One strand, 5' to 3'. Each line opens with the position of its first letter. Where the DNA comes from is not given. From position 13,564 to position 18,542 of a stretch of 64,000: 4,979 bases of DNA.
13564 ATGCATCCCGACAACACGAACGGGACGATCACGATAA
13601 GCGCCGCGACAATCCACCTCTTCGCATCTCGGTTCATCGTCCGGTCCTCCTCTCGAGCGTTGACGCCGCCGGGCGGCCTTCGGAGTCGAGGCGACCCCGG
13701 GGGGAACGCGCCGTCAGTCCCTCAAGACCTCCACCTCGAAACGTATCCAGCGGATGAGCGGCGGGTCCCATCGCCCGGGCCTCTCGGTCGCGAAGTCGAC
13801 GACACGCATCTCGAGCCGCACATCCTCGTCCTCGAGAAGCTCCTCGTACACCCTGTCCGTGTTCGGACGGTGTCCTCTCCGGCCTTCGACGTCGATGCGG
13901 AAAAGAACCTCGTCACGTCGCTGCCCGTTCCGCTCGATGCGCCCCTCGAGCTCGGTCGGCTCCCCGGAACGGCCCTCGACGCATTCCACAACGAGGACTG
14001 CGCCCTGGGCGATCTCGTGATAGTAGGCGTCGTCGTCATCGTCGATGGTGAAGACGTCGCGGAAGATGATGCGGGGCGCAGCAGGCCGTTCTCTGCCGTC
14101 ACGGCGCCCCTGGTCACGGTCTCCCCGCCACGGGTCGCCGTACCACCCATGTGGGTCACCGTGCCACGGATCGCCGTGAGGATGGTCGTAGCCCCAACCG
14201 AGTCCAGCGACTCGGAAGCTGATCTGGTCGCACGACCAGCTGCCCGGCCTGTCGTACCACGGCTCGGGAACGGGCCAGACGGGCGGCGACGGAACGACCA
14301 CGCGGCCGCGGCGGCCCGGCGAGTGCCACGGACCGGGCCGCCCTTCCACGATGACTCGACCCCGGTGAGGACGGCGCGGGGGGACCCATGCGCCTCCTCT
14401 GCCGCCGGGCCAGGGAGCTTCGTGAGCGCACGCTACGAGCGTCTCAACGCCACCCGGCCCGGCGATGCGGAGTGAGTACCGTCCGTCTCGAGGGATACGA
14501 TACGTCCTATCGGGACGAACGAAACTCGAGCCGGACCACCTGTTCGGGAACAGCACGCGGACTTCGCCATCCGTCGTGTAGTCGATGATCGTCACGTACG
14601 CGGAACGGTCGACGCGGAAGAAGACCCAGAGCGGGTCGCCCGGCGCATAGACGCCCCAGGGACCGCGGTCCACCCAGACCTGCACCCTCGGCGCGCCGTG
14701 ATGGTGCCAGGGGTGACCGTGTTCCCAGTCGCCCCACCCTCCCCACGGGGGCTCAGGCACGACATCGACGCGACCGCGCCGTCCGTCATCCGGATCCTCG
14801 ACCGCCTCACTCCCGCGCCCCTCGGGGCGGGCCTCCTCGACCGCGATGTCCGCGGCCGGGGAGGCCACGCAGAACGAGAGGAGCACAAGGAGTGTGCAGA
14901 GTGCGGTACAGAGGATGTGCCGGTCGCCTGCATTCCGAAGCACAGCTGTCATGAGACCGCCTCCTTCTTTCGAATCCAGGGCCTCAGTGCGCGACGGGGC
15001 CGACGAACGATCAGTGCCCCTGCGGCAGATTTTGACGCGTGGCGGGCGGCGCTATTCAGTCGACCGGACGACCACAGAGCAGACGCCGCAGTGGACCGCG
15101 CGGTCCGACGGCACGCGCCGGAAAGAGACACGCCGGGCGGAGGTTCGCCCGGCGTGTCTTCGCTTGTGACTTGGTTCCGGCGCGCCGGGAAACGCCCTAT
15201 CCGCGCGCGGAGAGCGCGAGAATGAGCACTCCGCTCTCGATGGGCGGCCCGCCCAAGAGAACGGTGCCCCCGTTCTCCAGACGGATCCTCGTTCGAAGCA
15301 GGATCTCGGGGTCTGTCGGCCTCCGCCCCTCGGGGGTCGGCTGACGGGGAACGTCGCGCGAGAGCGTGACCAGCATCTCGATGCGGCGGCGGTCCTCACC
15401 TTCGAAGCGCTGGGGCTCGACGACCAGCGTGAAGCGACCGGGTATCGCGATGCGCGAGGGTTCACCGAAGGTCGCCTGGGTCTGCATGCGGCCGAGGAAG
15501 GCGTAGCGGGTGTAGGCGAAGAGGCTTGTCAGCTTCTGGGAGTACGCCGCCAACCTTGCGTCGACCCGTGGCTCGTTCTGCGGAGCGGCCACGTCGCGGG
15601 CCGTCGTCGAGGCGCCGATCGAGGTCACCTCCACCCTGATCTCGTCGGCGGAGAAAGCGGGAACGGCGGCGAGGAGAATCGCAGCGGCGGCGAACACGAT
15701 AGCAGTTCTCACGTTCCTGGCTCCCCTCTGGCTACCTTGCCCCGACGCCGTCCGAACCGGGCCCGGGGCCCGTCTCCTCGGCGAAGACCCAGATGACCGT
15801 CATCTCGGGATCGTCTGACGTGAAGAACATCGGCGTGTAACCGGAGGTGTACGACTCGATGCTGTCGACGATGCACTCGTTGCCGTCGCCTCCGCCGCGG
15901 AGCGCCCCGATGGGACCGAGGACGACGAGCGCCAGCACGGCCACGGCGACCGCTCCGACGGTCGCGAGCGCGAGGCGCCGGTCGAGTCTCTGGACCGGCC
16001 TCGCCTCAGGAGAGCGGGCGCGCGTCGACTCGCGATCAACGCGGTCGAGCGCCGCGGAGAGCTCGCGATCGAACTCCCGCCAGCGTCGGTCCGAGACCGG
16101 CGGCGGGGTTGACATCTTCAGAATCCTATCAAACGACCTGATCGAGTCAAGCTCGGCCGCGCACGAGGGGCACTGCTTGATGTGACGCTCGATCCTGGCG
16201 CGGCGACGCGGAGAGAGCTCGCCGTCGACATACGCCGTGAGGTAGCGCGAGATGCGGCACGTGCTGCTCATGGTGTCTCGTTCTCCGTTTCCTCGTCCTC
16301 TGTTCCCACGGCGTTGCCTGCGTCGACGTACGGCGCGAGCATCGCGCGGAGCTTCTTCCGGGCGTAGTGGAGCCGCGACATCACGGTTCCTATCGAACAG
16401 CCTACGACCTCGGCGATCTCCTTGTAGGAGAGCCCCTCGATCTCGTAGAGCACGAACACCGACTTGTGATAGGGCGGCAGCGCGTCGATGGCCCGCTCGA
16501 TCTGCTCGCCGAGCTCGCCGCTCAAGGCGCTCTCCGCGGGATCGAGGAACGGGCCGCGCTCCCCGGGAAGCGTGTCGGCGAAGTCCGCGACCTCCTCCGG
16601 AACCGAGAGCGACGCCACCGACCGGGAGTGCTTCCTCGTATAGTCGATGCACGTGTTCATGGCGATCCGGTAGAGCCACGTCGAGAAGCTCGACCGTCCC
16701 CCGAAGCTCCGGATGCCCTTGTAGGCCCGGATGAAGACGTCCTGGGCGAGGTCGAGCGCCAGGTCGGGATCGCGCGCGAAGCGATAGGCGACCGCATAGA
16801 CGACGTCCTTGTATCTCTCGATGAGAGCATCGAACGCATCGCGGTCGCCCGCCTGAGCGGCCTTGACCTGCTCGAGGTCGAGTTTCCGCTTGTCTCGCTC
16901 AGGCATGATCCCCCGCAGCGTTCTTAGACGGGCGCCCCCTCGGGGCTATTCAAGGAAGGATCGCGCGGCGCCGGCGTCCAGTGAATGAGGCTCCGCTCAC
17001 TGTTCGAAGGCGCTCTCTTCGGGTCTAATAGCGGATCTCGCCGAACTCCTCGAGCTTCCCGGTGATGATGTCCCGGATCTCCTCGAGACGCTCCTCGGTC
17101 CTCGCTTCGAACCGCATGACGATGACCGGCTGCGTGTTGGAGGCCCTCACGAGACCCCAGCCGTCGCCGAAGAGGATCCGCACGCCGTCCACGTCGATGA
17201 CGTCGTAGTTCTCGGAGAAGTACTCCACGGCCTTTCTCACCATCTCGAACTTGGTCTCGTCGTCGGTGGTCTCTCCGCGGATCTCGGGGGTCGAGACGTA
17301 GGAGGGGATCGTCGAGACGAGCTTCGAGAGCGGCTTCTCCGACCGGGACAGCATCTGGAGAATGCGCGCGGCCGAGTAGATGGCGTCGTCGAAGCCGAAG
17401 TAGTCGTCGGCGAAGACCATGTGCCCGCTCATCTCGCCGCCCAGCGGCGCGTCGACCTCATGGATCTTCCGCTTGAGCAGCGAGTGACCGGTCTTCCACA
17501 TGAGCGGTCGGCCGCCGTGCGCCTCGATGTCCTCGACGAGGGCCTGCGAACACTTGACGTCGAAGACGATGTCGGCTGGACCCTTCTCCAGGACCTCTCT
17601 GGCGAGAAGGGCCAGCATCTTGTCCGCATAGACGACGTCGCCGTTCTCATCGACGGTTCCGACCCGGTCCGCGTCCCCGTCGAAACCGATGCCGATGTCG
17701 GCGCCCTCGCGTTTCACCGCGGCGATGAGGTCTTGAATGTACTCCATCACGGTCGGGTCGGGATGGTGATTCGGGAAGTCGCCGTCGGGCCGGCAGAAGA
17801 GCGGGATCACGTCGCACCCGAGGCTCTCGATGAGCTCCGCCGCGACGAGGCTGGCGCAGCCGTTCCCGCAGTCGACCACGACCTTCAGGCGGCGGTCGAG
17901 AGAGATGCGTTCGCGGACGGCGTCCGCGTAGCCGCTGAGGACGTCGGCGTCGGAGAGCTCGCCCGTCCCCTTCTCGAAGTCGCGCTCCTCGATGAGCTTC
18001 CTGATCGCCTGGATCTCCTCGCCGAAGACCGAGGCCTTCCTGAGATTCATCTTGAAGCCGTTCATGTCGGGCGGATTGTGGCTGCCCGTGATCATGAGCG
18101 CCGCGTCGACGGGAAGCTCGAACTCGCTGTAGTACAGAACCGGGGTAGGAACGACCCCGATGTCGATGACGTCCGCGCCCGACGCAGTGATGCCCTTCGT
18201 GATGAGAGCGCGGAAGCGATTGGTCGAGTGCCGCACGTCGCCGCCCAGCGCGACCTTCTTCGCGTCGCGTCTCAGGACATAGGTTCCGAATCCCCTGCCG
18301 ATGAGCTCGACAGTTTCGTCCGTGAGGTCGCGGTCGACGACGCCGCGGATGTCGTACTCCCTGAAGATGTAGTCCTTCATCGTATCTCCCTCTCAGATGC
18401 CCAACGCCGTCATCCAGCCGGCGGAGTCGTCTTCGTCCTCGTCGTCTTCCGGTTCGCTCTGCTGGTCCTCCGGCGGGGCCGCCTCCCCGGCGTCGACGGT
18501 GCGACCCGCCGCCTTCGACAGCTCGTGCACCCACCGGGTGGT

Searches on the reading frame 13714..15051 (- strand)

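Call 24: search_protein_families(library=pfam, proteins=[window:13714-15051:-], max_evalue=0.00001)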
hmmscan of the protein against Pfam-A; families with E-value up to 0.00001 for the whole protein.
window:13714-15051:- (445 aa): 1 family
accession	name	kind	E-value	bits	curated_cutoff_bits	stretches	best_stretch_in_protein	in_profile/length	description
PF14326.11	DUF4384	-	3.3e-20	72.4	27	1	134-209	1-77/81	Domain of unknown function (DUF4384)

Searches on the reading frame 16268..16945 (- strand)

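Call 24: search_protein_families(library=pfam, proteins=[window:16268-16945:-], max_evalue=0.00001)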
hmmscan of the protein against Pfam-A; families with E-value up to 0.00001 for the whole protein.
window:16268-16945:- (225 aa): 4 families
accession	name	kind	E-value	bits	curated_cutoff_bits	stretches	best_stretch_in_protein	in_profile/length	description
PF04542.20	Sigma70_r2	-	1e-22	80.1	24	1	41-108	1-70/71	Sigma-70 region 2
PF08281.18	Sigma70_r4_2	-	3e-18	65.6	25.7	1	147-199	2-54/54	Sigma-70, region 4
PF04545.22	Sigma70_r4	-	8.2e-13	48.1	24.1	1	152-201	1-50/50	Sigma-70, region 4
PF07638.17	Sigma70_ECF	-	4.5e-08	33.7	21.1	1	28-202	9-182/185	ECF sigma factor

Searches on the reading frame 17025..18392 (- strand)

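Call 24: search_protein_families(library=pfam, proteins=[window:17025-18392:-], max_evalue=0.00001)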
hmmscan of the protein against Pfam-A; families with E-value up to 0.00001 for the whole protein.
window:17025-18392:- (455 aa): 4 families
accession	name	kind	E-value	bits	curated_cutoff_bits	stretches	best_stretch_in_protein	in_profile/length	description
PF02878.22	PGM_PMM_I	-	2e-34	118.7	22.5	1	9-140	3-137/138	Phosphoglucomutase/phosphomannomutase, alpha/beta/alpha domain I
PF02879.22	PGM_PMM_II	-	1.2e-28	100.1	29.3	1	155-251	3-103/103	Phosphoglucomutase/phosphomannomutase, alpha/beta/alpha domain II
PF02880.22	PGM_PMM_III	-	3.4e-24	85.6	20.7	1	257-362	3-112/115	Phosphoglucomutase/phosphomannomutase, alpha/beta/alpha domain III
PF00408.26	PGM_PMM_IV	-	2e-14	53.8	23.1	1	388-443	21-65/68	Phosphoglucomutase/phosphomannomutase, C-terminal domain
